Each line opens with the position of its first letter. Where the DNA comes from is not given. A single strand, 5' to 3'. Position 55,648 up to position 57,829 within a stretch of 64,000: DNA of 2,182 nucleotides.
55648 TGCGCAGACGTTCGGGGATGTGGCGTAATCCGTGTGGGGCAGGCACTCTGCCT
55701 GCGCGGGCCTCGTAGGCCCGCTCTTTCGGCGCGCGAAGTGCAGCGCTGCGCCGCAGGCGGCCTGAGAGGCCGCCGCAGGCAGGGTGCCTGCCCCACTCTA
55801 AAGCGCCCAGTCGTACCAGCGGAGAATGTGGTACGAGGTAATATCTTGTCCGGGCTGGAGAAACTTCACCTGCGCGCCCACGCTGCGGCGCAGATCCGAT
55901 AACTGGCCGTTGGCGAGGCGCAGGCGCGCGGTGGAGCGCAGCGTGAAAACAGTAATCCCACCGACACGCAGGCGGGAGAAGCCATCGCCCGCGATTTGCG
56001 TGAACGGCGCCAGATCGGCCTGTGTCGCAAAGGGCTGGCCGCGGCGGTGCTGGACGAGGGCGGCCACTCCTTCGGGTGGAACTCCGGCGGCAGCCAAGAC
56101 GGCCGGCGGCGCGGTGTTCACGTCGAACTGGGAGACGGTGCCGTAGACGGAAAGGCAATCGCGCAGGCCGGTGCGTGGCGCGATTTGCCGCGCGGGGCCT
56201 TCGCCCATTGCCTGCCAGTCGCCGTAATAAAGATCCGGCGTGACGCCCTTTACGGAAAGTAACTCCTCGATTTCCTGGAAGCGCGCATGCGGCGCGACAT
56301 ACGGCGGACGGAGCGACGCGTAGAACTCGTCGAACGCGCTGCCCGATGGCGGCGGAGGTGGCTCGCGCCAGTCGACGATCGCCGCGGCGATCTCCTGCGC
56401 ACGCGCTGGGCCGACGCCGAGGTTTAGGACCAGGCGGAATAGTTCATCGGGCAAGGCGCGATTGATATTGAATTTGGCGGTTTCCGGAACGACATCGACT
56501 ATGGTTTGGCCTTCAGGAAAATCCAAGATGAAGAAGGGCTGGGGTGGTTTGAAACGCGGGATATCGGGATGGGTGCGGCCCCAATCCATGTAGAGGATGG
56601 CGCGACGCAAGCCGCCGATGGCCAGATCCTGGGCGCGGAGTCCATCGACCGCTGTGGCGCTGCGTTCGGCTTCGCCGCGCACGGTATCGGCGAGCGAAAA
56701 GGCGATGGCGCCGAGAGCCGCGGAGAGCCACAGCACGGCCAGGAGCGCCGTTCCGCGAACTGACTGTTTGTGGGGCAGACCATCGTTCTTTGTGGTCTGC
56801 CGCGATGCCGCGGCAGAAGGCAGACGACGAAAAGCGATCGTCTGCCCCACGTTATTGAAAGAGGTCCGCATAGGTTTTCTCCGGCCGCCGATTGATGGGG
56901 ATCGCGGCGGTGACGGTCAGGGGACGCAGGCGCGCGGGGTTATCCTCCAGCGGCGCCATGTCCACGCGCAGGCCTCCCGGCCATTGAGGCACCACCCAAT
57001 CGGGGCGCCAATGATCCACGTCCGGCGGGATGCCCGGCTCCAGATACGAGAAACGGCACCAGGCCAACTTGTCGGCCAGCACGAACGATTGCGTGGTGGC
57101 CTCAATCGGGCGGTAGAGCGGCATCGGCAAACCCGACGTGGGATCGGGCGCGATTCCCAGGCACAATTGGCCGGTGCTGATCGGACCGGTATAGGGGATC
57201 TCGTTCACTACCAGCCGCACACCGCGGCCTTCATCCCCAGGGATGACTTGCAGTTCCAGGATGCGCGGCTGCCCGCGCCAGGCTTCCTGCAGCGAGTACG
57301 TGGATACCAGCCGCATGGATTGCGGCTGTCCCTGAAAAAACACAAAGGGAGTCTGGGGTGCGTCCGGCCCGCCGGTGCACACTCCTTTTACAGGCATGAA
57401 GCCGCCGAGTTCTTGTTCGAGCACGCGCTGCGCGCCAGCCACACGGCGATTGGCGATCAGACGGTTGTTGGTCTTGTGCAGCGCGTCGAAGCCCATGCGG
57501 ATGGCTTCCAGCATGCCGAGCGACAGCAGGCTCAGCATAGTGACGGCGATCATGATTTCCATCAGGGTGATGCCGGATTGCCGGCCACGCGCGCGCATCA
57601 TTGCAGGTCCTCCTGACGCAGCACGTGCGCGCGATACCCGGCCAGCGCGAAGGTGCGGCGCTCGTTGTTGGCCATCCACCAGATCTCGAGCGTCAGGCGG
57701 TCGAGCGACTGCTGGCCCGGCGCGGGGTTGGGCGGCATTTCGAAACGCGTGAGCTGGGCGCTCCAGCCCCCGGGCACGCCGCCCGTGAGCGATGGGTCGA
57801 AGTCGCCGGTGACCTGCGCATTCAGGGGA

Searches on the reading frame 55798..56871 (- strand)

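Call 10: search_protein_families(library=pfam, proteins=[window:55798-56871:-], max_evalue=0.01)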
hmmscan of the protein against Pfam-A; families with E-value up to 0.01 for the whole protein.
window:55798-56871:- (357 aa): 3 families
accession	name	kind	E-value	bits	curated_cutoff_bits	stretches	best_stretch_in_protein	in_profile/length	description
PF21687.3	T2SSK_1st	-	2e-12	48.2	26.2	1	143-215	22-95/107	Type II secretion system (T2SS), protein K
PF12836.13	HHH_3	-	3.2e-07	30.8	27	0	248-293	5-52/65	Helix-hairpin-helix motif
PF03934.19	T2SSK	-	0.00013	22.6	24.2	1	250-292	2-44/63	Type II secretion system (T2SS), protein K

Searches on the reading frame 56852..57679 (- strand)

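Call 10: search_protein_families(library=pfam, proteins=[window:56852-57679:-], max_evalue=0.01)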
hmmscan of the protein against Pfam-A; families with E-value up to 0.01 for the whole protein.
window:56852-57679:- (275 aa): 1 family
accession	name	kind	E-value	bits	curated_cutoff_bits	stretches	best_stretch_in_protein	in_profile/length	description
PF07963.17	N_methyl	-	0.00025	20.9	21.2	1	33-57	3-27/27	Prokaryotic N-terminal methylation motif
